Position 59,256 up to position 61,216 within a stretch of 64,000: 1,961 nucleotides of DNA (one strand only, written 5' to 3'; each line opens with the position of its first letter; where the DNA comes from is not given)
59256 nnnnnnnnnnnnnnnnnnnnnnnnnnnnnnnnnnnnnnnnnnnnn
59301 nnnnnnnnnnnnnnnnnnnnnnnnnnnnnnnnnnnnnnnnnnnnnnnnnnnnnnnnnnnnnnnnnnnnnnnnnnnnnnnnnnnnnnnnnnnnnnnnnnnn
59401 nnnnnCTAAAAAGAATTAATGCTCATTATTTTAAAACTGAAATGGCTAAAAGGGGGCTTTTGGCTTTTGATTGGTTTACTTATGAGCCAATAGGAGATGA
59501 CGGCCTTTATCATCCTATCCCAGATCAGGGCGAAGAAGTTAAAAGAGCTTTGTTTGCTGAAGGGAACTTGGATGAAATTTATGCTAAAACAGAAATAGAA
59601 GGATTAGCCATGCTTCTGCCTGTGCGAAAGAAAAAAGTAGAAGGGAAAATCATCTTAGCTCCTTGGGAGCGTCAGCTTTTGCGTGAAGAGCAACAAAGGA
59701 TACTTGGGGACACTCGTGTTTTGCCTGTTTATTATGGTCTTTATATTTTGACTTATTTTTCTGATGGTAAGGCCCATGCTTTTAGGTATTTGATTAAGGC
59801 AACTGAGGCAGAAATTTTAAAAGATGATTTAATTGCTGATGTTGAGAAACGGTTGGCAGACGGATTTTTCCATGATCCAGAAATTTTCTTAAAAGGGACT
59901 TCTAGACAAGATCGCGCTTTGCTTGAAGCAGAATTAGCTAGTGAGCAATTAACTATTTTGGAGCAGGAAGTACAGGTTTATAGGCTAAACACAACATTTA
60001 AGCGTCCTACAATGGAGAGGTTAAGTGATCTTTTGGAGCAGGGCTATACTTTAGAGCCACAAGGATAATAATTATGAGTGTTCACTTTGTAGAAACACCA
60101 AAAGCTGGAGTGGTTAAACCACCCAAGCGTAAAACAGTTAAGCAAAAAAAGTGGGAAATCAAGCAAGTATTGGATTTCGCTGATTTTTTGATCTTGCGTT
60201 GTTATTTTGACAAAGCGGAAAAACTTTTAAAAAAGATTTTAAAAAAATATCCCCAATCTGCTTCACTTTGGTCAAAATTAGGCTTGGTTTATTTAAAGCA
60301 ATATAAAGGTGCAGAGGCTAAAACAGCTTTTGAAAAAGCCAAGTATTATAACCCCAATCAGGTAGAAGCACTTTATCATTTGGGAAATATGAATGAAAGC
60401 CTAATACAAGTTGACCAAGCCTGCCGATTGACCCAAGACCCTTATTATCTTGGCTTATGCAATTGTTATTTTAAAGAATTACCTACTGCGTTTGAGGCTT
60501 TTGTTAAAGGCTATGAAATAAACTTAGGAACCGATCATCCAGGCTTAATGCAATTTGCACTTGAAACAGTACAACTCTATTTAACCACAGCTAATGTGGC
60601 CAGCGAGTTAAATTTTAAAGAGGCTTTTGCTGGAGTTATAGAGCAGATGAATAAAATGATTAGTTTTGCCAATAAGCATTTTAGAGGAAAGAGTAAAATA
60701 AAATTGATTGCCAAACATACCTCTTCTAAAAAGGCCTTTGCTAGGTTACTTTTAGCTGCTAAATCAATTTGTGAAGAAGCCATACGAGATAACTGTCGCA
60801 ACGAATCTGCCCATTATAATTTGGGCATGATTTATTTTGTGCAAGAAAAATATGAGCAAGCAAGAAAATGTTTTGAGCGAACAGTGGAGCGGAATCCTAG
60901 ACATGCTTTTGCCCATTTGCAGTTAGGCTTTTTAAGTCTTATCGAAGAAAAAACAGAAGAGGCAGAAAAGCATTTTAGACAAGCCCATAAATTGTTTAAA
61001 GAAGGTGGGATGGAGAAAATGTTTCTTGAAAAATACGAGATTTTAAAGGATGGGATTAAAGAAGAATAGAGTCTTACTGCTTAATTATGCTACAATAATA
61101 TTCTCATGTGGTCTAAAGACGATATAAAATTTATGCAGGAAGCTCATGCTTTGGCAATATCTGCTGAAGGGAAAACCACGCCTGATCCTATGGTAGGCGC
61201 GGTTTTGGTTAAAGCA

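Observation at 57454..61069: Second copy of the large-orphan module: leaderless 859-aa protein coupled to a TPR protein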

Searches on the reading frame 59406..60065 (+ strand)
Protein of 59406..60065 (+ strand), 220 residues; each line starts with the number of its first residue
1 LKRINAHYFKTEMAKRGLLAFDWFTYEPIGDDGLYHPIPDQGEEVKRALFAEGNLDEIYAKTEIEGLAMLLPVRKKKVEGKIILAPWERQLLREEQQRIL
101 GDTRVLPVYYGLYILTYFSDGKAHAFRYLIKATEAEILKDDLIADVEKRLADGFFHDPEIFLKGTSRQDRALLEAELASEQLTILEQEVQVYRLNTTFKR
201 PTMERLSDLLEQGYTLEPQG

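Call 100: search_protein_families(library=pfam, max_evalue=10, proteins=[window:59406-60065:+])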
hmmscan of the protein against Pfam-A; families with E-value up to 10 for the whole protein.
seq(220 aa): 0 families

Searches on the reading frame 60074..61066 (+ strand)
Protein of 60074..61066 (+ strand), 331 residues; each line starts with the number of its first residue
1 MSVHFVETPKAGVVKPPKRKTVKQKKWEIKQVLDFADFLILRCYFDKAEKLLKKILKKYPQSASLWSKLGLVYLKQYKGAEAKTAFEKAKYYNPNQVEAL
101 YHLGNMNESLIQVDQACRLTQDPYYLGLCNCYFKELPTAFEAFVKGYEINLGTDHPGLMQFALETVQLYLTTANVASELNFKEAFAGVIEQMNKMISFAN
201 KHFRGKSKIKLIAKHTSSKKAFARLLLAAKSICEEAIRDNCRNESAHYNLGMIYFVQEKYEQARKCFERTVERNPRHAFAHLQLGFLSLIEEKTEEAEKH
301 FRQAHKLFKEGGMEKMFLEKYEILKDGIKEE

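Call 7: search_protein_families(library=pfam, proteins=[window:60074-61066:+], max_evalue=1)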
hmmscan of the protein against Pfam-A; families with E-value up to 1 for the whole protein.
window:60074-61066:+ (331 aa): 29 families (the best 25 are shown)
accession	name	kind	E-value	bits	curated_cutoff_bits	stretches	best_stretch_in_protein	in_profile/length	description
PF07719.23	TPR_2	-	5e-20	70.3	27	3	246-277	3-34/34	Tetratricopeptide repeat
PF00515.34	TPR_1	-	2.5e-17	62.3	27.8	3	246-277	3-34/34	Tetratricopeptide repeat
PF13431.12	TPR_17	-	2.9e-15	55.6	24.4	3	266-298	1-33/34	Tetratricopeptide repeat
PF13428.12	TPR_14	-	7e-13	48.3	23.5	2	246-285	3-42/44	Tetratricopeptide repeat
PF13424.12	TPR_12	-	1.2e-12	48.2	30.1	1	245-310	4-77/77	Tetratricopeptide repeat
PF13432.12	TPR_16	-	1.6e-12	48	32.7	3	248-304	1-57/65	Tetratricopeptide repeat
PF14559.12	TPR_19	-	2e-12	47.7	25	2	45-99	7-60/68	Tetratricopeptide repeat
PF13174.12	TPR_6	-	1.5e-11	44.6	26.3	2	246-276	2-32/33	Tetratricopeptide repeat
PF13414.12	TPR_11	-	4.9e-11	42.6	26.8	4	251-286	1-36/42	TPR repeat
PF13181.12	TPR_8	-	4.8e-09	36.1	25.7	2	246-277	3-34/34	Tetratricopeptide repeat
PF23914.1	TPR_CcmH_CycH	-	7.4e-09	36.1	42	1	52-101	39-88/158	Cytochrome c-type biogenesis protein H TPR domain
PF13374.12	TPR_10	-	3.1e-08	33.8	27.5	1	249-273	7-31/42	Tetratricopeptide repeat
PF25062.1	ARM_TT21_N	-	2.9e-07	30.9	40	2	215-306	71-164/222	Tetratricopeptide repeat protein 21 N-terminal ARM repeat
PF25063.1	ARM_TT21_C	-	4.7e-06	27.1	35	2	239-310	90-161/209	Tetratricopeptide repeat protein 21 C-terminal ARM domain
PF24575.1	TPR_Slam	-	0.00013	22.8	35.2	1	247-301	50-104/104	Surface lipoprotein assembly modifier, N-terminal TPR repeats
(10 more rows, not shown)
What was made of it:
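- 60074..61069 (+): Gene for a 331-aa TPR protein. It has two TPR blocks (about residues 36-120 and 230-310), a lysine-rich N-terminus and pI 9.24. Pfam TPR_2, TPR_1, TPR_17 and others above cut-off (call 7).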

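Call 8: search_protein_families(library=ncbifam, proteins=[window:60074-61066:+], max_evalue=1)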
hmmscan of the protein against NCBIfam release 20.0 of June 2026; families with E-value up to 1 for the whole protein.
window:60074-61066:+ (331 aa): 32 families (the best 25 are shown)
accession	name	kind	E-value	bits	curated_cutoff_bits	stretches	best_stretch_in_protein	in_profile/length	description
TIGR02917.1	PEP_TPR_lipo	equivalog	3.1e-20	71.7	312.2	2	45-116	447-518/899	XrtA/PEP-CTERM system TPR-repeat protein PrsT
TIGR02521.1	type_IV_pilW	equivalog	8.5e-15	54.9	154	2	242-310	29-97/234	type IV pilus biogenesis/stability protein PilW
NF040959.1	MamA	equivalog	1.1e-12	47.9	200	2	229-307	124-202/204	magnetosome protein MamA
TIGR00990.1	3a0801s09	subfamily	2.6e-12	46.2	757.25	2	233-310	388-465/615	mitochondrial import receptor subunit TOM70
TIGR00540.1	TPR_hemY_coli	hypoth_equivalog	2.7e-12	46.2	142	2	206-304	291-385/385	heme biosynthesis-associated TPR protein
NF033920.0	C39_PA2778_fam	equivalog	1.1e-09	38.1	150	2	46-119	173-246/255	PA2778 family cysteine peptidase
TIGR02795.1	tol_pal_ybgF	equivalog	4.1e-09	37.1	90.1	2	245-306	40-104/119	tol-pal system protein YbgF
NF033762.1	social_mot_Tgl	equivalog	5.9e-08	32.4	225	2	222-307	8-95/252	social motility TPR repeat lipoprotein Tgl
NF033758.1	gliding_GltE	equivalog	3.4e-07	29.6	225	1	236-303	214-281/411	adventurous gliding motility TPR repeat lipoprotein GltE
TIGR02552.1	LcrH_SycD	equivalog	1.2e-06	28.3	104.8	2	243-312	51-120/136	SycD/LcrH family type III secretion system chaperone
NF052415.1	T3SS_chap_SctY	equivalog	2.3e-06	28.1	70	2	45-91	22-68/106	type III secretion apparatus assembly chaperone SctY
NF047371.1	FlcA_CTERM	equivalog_domain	4e-06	25.6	300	2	227-310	456-539/646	periplasmic flagellar collar protein FlcA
NF047507.1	TPR_BatC_Lepto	exception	7.5e-06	25.6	175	1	237-304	89-156/214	TPR repeat-containing protein BatC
NF008520.0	PRK11447.1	equivalog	8e-06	23.9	858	2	46-97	286-337/1157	cellulose synthase complex outer membrane protein BcsC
TIGR04510.1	mod_pep_cyc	subfamily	6.6e-05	21.6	400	1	247-307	401-461/814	putative peptide modification system cyclase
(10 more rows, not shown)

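Call 9: search_protein_families(library=padloc, proteins=[window:60074-61066:+], max_evalue=1)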
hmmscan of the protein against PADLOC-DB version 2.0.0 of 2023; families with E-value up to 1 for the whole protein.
window:60074-61066:+ (331 aa): 3 families
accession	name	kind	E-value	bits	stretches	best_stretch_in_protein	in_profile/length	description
PDLC01101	PrimPol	-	9.9e-05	19.2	1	224-302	47-120/490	adaptation polymerase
PDLC04481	PDC-M16B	-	0.0019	15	1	213-305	149-240/471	-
PDLC01171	TPR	-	0.0021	15.1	1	252-309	149-209/504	TPR repeats containing protein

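Call 77: search_protein_families(library=phrogs, proteins=[window:60074-61066:+], max_evalue=0.1)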
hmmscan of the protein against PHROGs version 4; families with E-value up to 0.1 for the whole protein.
window:60074-61066:+ (331 aa): 4 families
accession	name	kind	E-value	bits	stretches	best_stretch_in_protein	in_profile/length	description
phrog_7590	-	unknown function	9.3e-08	33.1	2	238-305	49-116/234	-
phrog_22370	-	unknown function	4e-07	30.8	1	219-302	36-120/223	-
phrog_22932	-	unknown function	0.0023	17.4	1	236-280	590-634/646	-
phrog_24039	-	unknown function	0.0055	16.1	1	27-118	548-640/780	-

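Call 104: search_solved_structures(query=window:60074-61066:+, max_evalue=0.001)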
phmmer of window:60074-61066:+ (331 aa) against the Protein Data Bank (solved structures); distinct sequences matched with E-value up to 0.001: 79 (the best 60 are shown).
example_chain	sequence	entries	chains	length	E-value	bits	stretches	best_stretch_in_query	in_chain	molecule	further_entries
9qhb_A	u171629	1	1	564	2e-32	116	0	45-106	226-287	Engineered tetratricopeptide repeat protein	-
8bu0_A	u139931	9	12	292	7.9e-21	77.9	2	45-118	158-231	Consensus tetratricopeptide repeat protein | Crystal structure of an 8-repeat consensus TPR superhelix with Zinc. | Monomer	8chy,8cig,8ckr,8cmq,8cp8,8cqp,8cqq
9qhc_A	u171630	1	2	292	1.4e-17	67.2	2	45-115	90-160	Engineered tetratricopeptide repeat protein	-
7y4i_A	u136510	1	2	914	1.8e-11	47.2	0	235-287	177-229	Probable UDP-N-acetylglucosamine--peptide N-acetylglucosaminyltransferase SPINDLY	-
8dtf_A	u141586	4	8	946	2.1e-11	47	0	235-287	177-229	Probable UDP-N-acetylglucosamine--peptide N-acetylglucosaminyltransferase SPINDLY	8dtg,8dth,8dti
8ch0_A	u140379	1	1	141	3.7e-11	46.1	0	245-304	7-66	Consensus tetratricopeptide repeat protein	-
2fo7_A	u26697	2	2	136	4.9e-11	45.8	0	246-285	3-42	SYNTHETIC CONSENSUS TPR PROTEIN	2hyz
4rg6_A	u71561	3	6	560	1.4e-10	44.2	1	234-297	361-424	Cell division cycle protein 27 homolog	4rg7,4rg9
5khu_F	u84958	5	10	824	5.5e-10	42.3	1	234-297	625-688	Cell division cycle protein 27 homolog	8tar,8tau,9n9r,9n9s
5g04_F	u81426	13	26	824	8.1e-10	41.8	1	234-297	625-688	CELL DIVISION CYCLE PROTEIN 27 HOMOLOG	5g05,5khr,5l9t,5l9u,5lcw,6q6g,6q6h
5a31_F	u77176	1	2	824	2.1e-09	40.4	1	234-297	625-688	ANAPHASE-PROMOTING COMPLEX SUBUNIT 3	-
4ui9_F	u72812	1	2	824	2.1e-09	40.4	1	234-297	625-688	CELL DIVISION CYCLE PROTEIN 27 HOMOLOG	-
2gw1_A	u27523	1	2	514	4.6e-09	39.3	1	234-314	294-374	Mitochondrial precursor proteins import receptor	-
7qdr_B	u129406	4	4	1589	4.8e-09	39.2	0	245-307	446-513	Tetratricopeptide repeat protein 37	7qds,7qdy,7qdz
9g8o_B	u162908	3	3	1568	8.1e-09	38.5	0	245-307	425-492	Superkiller complex protein 3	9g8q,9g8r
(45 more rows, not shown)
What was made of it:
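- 60074..61069 (+): Generic TPR hits in PDB (consensus TPR, SPINDLY/OGT, Cdc27, PEX5, PilF, MamA; call 104).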
